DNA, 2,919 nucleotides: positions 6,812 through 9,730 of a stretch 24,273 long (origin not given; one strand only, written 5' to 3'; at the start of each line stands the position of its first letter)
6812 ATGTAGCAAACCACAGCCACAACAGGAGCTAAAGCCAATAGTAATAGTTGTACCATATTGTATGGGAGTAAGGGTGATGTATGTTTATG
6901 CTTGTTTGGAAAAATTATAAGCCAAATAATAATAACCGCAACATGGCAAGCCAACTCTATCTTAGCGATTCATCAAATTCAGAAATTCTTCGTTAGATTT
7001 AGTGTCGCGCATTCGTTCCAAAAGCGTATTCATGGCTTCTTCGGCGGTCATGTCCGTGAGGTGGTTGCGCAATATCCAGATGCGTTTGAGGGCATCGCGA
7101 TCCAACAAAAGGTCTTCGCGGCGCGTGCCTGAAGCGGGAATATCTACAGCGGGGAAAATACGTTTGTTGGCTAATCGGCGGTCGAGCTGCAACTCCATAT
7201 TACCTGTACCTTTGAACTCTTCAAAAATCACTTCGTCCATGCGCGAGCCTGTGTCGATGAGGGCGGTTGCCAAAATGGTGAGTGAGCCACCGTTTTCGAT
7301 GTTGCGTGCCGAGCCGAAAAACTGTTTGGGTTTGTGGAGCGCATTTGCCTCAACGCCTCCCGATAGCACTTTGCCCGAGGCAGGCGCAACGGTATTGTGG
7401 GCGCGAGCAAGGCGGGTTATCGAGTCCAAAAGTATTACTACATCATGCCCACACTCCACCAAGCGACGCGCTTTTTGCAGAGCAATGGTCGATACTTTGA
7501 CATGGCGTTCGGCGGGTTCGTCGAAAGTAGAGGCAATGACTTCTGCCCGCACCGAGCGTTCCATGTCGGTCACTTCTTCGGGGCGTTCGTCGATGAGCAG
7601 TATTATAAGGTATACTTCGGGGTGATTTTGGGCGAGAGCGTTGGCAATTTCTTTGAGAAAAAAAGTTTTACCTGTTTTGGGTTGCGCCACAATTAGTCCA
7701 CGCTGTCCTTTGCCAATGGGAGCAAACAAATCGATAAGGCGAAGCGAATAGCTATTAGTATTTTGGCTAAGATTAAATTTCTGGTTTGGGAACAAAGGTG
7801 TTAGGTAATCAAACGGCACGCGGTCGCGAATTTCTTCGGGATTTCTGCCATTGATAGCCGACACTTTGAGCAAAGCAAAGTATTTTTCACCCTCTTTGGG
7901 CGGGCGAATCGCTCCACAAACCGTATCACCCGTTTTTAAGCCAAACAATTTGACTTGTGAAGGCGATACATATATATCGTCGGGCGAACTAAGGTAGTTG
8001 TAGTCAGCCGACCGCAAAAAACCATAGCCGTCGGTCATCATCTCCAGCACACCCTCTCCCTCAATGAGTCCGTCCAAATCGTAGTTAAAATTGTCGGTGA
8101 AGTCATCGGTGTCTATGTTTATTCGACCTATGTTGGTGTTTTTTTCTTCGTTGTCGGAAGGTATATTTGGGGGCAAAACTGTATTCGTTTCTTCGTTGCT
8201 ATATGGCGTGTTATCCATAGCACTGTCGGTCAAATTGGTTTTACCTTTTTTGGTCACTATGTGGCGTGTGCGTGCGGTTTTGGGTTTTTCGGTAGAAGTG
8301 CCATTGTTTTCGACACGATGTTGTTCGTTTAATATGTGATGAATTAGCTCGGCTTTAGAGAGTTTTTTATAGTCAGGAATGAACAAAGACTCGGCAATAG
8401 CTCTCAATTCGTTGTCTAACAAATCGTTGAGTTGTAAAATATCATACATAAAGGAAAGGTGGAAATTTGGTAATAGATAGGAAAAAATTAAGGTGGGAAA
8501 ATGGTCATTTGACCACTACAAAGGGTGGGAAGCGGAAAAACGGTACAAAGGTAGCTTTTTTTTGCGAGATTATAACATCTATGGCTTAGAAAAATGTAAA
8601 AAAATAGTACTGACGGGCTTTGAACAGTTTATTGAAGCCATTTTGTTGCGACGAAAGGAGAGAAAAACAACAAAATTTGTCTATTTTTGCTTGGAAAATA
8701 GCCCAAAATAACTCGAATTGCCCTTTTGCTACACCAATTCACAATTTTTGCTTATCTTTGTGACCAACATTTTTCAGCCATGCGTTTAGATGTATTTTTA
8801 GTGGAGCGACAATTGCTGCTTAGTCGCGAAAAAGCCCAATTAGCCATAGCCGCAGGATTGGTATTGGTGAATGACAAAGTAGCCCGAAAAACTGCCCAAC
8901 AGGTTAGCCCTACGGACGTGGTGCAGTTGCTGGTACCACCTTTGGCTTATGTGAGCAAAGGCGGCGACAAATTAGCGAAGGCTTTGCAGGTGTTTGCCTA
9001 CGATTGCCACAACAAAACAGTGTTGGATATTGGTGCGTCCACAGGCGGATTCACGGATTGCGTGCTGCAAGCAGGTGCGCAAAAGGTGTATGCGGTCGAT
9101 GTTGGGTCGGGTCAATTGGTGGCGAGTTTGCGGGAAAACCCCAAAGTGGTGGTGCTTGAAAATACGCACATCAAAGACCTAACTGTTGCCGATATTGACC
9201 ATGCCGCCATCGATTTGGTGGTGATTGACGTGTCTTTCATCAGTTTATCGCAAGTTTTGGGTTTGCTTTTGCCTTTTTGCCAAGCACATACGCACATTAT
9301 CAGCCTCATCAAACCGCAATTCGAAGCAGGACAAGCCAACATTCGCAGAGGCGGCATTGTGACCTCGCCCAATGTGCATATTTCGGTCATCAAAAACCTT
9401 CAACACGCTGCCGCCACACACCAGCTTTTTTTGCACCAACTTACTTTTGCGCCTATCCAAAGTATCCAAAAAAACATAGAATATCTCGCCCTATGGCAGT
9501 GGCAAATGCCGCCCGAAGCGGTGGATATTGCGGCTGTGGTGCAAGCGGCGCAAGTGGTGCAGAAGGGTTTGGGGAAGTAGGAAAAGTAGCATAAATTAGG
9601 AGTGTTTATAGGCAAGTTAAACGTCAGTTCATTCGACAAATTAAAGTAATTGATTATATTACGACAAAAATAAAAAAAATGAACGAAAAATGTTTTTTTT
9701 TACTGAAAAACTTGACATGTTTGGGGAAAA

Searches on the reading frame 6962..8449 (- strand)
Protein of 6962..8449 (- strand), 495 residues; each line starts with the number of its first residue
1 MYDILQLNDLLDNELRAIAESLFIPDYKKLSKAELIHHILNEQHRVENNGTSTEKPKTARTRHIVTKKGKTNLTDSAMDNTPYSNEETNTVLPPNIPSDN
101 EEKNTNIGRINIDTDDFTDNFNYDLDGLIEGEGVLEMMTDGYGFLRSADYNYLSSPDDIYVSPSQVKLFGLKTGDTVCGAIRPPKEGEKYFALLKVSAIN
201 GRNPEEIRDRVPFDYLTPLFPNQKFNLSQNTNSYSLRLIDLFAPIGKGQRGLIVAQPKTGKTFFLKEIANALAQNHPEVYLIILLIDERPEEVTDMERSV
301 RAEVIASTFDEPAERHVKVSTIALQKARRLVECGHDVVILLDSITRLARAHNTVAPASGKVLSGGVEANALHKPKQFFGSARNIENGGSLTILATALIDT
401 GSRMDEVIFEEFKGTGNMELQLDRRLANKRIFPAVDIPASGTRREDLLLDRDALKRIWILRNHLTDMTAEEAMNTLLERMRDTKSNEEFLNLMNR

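Call 4: search_protein_families(library=pfam, proteins=[window:6962-8449:-], max_evalue=0.01)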
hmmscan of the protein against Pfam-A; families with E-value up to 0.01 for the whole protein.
window:6962-8449:- (495 aa): 6 families
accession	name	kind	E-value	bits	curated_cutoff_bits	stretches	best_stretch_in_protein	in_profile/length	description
PF07497.18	Rho_RNA_bind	-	1.8e-33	114.6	27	1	132-205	2-73/73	Rho termination factor, RNA-binding domain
PF00006.31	ATP-synt_ab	-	1.3e-28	100.5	29.5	1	236-440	2-211/213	ATP synthase alpha/beta family, nucleotide-binding domain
PF07498.18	Rho_N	-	5.4e-06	26.7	24.9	1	13-43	8-38/43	Rho termination factor, N-terminal domain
PF05729.18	NACHT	-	0.00061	20.1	26.7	1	260-353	12-99/167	NACHT domain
PF13401.12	AAA_22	-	0.0013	19.5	27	1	251-347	8-96/130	AAA domain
PF13481.12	AAA_25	-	0.0042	17.2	27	0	245-279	30-64/195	AAA domain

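Call 56: find_encoding_contigs(protein=window:6962-8449:-, flank=10000, max_places=10)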
Protein window:6962-8449:- (495 aa): 12 contigs read that carry it; 10 places shown.
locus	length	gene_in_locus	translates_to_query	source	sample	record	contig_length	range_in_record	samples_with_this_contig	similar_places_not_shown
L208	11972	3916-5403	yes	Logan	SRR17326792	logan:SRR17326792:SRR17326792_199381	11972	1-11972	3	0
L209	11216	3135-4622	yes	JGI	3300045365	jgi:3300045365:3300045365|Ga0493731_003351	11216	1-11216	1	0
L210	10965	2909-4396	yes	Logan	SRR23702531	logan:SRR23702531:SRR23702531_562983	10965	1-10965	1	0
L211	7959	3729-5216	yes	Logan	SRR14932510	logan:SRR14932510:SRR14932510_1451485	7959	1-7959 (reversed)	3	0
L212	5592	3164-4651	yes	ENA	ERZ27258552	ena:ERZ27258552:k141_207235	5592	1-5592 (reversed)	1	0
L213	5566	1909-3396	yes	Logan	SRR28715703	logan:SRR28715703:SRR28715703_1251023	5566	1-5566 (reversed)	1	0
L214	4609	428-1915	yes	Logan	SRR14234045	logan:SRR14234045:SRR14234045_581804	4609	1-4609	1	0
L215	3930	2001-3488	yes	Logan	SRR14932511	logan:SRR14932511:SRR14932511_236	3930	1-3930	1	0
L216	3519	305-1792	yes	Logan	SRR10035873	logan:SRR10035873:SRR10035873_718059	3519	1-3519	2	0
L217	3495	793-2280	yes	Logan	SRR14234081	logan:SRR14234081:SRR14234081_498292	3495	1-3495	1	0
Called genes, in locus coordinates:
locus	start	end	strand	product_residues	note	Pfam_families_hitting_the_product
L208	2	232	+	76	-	?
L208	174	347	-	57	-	-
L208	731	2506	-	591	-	PF10592:AIPR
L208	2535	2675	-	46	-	-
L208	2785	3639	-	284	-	PF01479:S4, PF01728:FtsJ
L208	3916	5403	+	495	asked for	PF07498:Rho_N (weak), PF07497:Rho_RNA_bind, PF00006:ATP-synt_ab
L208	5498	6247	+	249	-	PF13367:PrsW-protease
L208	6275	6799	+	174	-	-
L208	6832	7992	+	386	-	PF00491:Arginase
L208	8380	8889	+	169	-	PF04542:Sigma70_r2, PF22029:PhyR_sigma2, PF07638:Sigma70_ECF (weak), PF08281:Sigma70_r4_2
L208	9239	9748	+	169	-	PF04542:Sigma70_r2, PF22029:PhyR_sigma2 (weak), PF08281:Sigma70_r4_2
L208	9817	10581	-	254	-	-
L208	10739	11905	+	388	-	-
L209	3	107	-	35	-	?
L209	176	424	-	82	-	-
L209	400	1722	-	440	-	PF13643:DUF4145 (weak)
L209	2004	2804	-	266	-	PF01479:S4, PF01728:FtsJ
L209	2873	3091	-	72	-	-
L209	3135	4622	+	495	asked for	PF07498:Rho_N (weak), PF07497:Rho_RNA_bind, PF00006:ATP-synt_ab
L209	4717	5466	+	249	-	PF13367:PrsW-protease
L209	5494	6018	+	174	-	-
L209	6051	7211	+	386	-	PF00491:Arginase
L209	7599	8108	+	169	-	PF04542:Sigma70_r2, PF22029:PhyR_sigma2, PF07638:Sigma70_ECF (weak), PF08281:Sigma70_r4_2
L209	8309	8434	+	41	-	-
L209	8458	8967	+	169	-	PF04542:Sigma70_r2, PF22029:PhyR_sigma2 (weak), PF08281:Sigma70_r4_2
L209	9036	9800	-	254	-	-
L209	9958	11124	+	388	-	-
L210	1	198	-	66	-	?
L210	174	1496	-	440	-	PF13643:DUF4145 (weak)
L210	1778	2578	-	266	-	PF01479:S4, PF01728:FtsJ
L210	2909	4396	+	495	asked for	PF07498:Rho_N (weak), PF07497:Rho_RNA_bind, PF00006:ATP-synt_ab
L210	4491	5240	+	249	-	PF13367:PrsW-protease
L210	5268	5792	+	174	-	-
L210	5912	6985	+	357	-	PF00491:Arginase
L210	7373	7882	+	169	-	PF04542:Sigma70_r2, PF22029:PhyR_sigma2, PF07638:Sigma70_ECF (weak), PF08281:Sigma70_r4_2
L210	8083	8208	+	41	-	-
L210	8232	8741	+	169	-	PF04542:Sigma70_r2, PF22029:PhyR_sigma2 (weak), PF08281:Sigma70_r4_2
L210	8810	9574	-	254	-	-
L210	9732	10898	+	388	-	-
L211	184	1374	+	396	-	PF14690:Zn_ribbon_ISL3, PF13542:HTH_Tnp_ISL3 (weak), PF01610:DDE_Tnp_ISL3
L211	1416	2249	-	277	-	PF08346:AntA (weak)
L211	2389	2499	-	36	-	-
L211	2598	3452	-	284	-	PF01479:S4, PF01728:FtsJ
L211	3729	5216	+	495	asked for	PF07498:Rho_N (weak), PF07497:Rho_RNA_bind, PF00006:ATP-synt_ab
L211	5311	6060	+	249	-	PF13367:PrsW-protease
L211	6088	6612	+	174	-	-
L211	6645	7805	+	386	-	PF00491:Arginase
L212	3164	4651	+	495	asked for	PF07498:Rho_N (weak), PF07497:Rho_RNA_bind, PF00006:ATP-synt_ab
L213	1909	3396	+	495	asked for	PF07498:Rho_N (weak), PF07497:Rho_RNA_bind, PF00006:ATP-synt_ab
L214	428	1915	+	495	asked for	PF07498:Rho_N (weak), PF07497:Rho_RNA_bind, PF00006:ATP-synt_ab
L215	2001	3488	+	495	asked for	PF07498:Rho_N (weak), PF07497:Rho_RNA_bind, PF00006:ATP-synt_ab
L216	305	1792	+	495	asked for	PF07498:Rho_N (weak), PF07497:Rho_RNA_bind, PF00006:ATP-synt_ab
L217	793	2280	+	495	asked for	PF07498:Rho_N (weak), PF07497:Rho_RNA_bind, PF00006:ATP-synt_ab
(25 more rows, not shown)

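Call 59: search_protein_families(library=padloc, proteins=[L209:400-1722:-, L209:176-424:-, L211:1416-2249:-, L211:184-1374:+], max_evalue=0.01)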
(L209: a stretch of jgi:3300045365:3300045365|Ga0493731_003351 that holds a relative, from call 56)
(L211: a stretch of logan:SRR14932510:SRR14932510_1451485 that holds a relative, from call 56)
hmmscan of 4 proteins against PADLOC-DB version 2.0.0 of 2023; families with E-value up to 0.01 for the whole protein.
L209:400-1722:- (440 aa): 1 family
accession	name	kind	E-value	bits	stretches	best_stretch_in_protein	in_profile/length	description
PDLC04472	PDC-M16A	-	1.1e-05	22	1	338-428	28-120/930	-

L209:176-424:- (82 aa): 0 families

L211:1416-2249:- (277 aa): 0 families

L211:184-1374:+ (396 aa): 1 family
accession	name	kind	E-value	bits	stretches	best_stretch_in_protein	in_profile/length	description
PDLC04109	PD-T7-4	-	0.00073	17.1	1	72-134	8-71/211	-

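Call 60: search_protein_families(library=pfam, proteins=[L209:400-1722:-, L209:176-424:-, L211:1416-2249:-, L211:184-1374:+], max_evalue=0.1)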
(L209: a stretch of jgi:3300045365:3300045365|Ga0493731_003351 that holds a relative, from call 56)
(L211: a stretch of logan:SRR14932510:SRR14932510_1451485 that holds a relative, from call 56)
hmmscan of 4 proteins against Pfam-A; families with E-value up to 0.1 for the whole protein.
L209:400-1722:- (440 aa): 2 families
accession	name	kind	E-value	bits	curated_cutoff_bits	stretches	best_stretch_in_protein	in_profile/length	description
PF13643.11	DUF4145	-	2.5e-07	31.1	23.1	1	335-412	5-75/88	Domain of unknown function (DUF4145)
PF18674.7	TarS_C1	-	0.013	16.1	26.3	0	253-307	27-81/147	TarS beta-glycosyltransferase C-terminal domain 1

L209:176-424:- (82 aa): 0 families

L211:1416-2249:- (277 aa): 3 families
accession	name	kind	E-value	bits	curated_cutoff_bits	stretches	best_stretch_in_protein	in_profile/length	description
PF08346.17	AntA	-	1.1e-06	29.6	27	1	15-79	5-68/68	AntA/AntB antirepressor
PF04536.20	TPM_phosphatase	-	0.059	13.8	22.1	0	47-148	7-109/125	TPM domain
PF15942.10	DUF4751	-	0.06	13.8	25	0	111-173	45-106/121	Domain of unknown function (DUF4751)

L211:184-1374:+ (396 aa): 5 families
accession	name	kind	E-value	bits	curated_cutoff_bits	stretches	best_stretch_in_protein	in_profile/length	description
PF01610.23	DDE_Tnp_ISL3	-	1.3e-65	222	23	1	154-391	1-240/240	Transposase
PF14690.11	Zn_ribbon_ISL3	-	2.5e-10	41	25.5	1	39-83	3-47/47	zinc-finger of transposase IS204/IS1001/IS1096/IS1165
PF13542.12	HTH_Tnp_ISL3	-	6.4e-06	26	27.4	1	89-139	1-51/51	Helix-turn-helix domain of transposase family ISL3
PF01706.21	FliG_C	-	0.013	16.2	23.3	1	267-323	17-73/108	FliG C-terminal domain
PF13005.12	zf-IS66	-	0.063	14.1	27.3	1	39-83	2-45/46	zinc-finger binding domain of transposase IS66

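Call 95: search_protein_families(library=phrogs, proteins=[L209:400-1722:-, L211:1416-2249:-], max_evalue=0.001)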
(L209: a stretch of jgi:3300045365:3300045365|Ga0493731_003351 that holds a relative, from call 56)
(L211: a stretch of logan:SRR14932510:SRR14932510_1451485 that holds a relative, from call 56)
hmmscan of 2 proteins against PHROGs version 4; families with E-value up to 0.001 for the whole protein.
L209:400-1722:- (440 aa): 1 family
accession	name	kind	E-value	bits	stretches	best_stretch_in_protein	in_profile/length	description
phrog_1305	-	DNA, RNA and nucleotide metabolism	3.4e-09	37.4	1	339-430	117-201/226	DNA binding protein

L211:1416-2249:- (277 aa): 1 family
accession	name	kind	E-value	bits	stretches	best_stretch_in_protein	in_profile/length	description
phrog_5817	-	transcription regulation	6.2e-07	30.6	1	15-138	31-155/210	anti-repressor Ant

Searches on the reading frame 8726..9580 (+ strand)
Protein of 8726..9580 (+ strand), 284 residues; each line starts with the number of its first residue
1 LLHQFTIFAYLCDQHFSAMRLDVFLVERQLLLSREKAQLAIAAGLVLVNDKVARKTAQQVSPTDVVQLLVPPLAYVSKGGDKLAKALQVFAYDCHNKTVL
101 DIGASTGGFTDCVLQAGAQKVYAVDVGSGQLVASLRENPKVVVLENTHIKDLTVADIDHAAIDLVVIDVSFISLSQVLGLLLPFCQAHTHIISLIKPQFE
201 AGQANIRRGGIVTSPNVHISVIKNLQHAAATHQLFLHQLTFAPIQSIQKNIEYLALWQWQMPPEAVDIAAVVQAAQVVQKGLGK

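Call 4: search_protein_families(library=pfam, proteins=[window:8726-9580:+], max_evalue=0.01)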
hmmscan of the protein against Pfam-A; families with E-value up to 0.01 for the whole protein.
window:8726-9580:+ (284 aa): 5 families
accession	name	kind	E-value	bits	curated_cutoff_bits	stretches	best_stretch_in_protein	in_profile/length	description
PF01728.25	FtsJ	-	1.1e-34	120.3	24.1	1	75-255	1-177/181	FtsJ-like methyltransferase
PF01479.30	S4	-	3.3e-10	40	22.8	1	19-66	1-48/48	S4 domain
PF13649.12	Methyltransf_25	-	0.0015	19.7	27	1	99-167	1-70/97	Methyltransferase domain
PF13489.12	Methyltransf_23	-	0.002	18.3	27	1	83-198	9-111/164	Methyltransferase domain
PF08241.18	Methyltransf_11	-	0.0082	17.2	21.2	0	100-169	1-68/95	Methyltransferase domain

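Call 17: find_related_loci(query=window:8780-9580:+, collection=genome_contigs, flank=10000)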
Query window:8780-9580:+ (266 aa) in genome_contigs; peptide patterns used: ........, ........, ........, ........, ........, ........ (x = any residue, [..] = any of these).
274 stretches matched a pattern; 196 encode a relative of the query (tblastn E <= 1e-3); the best 80 are kept; 80 distinct loci.
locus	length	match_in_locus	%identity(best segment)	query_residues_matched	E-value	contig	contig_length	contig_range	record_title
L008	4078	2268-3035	45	2-257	3e-65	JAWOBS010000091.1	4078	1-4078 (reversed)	MAG: Bacteroidales bacterium isolate BLK3-3.bin.235 k191_2643703, whole genome shotgun sequence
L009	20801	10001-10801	45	2-266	1e-62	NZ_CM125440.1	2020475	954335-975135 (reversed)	Desulfothermobacter acidiphilus strain 3408-1 chromosome, whole genome shotgun sequence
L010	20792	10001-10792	41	1-264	3e-61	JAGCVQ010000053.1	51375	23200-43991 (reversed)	MAG: Bacteroidales bacterium isolate RGIG10164 Yak_Rumen-4__c1043335, whole genome shotgun sequence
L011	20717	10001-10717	44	2-242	2e-60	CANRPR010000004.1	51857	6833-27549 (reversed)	MAG: uncultured Clostridia bacterium isolate Lapin-018__bin14 genome assembly, contig: Lapin-018__NODE_520_length_51857_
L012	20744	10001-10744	45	2-250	8e-60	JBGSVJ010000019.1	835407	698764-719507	MAG: Anaerolineae bacterium isolate JTS-AC454 k141_2992015, whole genome shotgun sequence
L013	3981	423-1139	44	1-239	3e-59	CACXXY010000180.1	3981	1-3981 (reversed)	MAG: uncultured Bacteroidetes bacterium isolate RUG11690 genome assembly, contig: RUG11690_asm_180, whole genome shotgun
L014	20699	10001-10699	48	2-236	8e-59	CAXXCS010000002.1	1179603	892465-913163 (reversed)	MAG: Candidatus Poribacteria bacterium isolate f2072dac-7ec4-414b-ba18-4a473c62d403 genome assembly, contig: contig_2, w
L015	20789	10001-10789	45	2-262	1e-58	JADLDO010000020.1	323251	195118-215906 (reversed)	MAG: Caldilineaceae bacterium isolate SJ28 c_000000346889, whole genome shotgun sequence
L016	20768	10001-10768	42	2-256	4e-58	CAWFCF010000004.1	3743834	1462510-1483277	MAG: uncultured Chloroflexia bacterium isolate MFD02416.bin.1.105 genome assembly, contig: contig_12136, whole genome sh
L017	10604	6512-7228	44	1-239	1e-57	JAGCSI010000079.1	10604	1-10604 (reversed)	MAG: Bacteroidales bacterium isolate RGIG10078 Yak_Rumen-1__c1272834, whole genome shotgun sequence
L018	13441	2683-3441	46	2-257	3e-57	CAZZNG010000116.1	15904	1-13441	MAG TPA_asm: uncultured Litorilinea sp. isolate SRP263527_co1_235 genome assembly, contig: NODE_3069_length_15904_cov_6.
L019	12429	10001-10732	44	2-247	2e-57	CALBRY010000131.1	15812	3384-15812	MAG TPA_asm: uncultured Chloroflexi bacterium isolate SRR5576005_bin.25_CONCOCT_v1.1_MAG genome assembly, contig: ERZ795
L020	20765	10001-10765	43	2-255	5e-57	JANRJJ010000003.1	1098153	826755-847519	MAG: bacterium isolate bins.221 k141_4213898, whole genome shotgun sequence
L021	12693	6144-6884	43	2-249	4e-57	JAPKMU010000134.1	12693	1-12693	MAG: Anaerolineae bacterium isolate RH21 NODE_134_length_12693_cov_1.619293:GC=0.535, whole genome shotgun sequence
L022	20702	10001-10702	44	2-236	2e-56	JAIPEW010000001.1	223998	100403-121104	MAG: Clostridiales bacterium isolate Tobar18m-G8 Tobar18m-C3, whole genome shotgun sequence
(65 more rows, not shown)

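Call 18: find_related_loci(query=window:8780-9580:+, collection=metagenome_contigs, flank=10000)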
Query window:8780-9580:+ (266 aa) in metagenome_contigs; peptide patterns used: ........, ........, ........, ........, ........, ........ (x = any residue, [..] = any of these).
314 stretches matched a pattern; 177 encode a relative of the query (tblastn E <= 1e-3); the best 80 are kept; 80 distinct loci.
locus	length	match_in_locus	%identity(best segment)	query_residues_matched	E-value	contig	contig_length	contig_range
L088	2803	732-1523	42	1-264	3e-60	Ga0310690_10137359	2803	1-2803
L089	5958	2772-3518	40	1-258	4e-60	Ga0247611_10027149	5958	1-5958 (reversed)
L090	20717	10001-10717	44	1-239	5e-60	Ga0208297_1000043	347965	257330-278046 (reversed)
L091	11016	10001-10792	41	1-264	1e-59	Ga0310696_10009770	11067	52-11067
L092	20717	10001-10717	45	2-236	1e-59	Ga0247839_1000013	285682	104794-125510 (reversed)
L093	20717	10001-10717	44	1-239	3e-57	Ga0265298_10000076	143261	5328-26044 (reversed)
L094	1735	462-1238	43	2-236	7e-59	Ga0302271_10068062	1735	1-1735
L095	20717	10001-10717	44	1-239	3e-57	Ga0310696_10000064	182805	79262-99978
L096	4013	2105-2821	44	1-239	7e-57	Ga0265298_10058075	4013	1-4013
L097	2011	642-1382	43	2-251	4e-57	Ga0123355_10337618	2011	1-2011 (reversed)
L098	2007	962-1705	43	2-247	4e-57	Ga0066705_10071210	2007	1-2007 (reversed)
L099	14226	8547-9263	43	1-239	2e-56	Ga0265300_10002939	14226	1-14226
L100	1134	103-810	46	2-237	1e-59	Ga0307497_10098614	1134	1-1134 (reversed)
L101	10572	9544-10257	43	1-239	6e-56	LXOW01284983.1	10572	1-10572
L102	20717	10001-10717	43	1-239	3e-55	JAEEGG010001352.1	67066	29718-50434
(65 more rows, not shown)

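Call 19: find_encoding_contigs(protein=window:8726-9580:+, flank=10000, max_places=10)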
Protein window:8726-9580:+ (284 aa): 5 contigs read that carry it; 5 places shown.
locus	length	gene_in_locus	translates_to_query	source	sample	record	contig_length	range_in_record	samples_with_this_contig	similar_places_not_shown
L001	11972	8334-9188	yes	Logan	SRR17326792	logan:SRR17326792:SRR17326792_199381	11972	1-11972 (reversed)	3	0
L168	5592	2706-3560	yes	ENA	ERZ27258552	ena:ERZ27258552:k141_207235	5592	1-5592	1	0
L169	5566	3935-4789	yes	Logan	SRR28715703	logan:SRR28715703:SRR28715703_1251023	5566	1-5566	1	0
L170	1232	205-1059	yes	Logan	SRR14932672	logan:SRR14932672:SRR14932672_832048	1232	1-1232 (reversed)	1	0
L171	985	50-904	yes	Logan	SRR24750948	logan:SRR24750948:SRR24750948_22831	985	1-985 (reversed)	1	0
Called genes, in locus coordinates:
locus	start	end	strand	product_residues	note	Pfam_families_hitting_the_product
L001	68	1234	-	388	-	-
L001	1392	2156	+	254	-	-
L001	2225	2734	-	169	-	PF04542:Sigma70_r2, PF22029:PhyR_sigma2 (weak), PF08281:Sigma70_r4_2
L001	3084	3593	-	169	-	PF04542:Sigma70_r2, PF22029:PhyR_sigma2, PF07638:Sigma70_ECF (weak), PF08281:Sigma70_r4_2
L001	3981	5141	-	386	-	PF00491:Arginase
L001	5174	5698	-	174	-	-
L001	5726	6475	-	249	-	PF13367:PrsW-protease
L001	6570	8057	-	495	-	PF07498:Rho_N (weak), PF07497:Rho_RNA_bind, PF00006:ATP-synt_ab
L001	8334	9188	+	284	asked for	PF01479:S4, PF01728:FtsJ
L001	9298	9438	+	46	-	-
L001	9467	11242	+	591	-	PF10592:AIPR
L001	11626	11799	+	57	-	-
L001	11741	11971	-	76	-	?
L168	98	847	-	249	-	PF13367:PrsW-protease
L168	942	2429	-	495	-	PF07498:Rho_N (weak), PF07497:Rho_RNA_bind, PF00006:ATP-synt_ab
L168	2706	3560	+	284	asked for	PF01479:S4, PF01728:FtsJ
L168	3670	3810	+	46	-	-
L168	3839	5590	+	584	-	?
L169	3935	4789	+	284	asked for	PF01479:S4, PF01728:FtsJ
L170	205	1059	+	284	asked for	PF01479:S4, PF01728:FtsJ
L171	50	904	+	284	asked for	PF01479:S4, PF01728:FtsJ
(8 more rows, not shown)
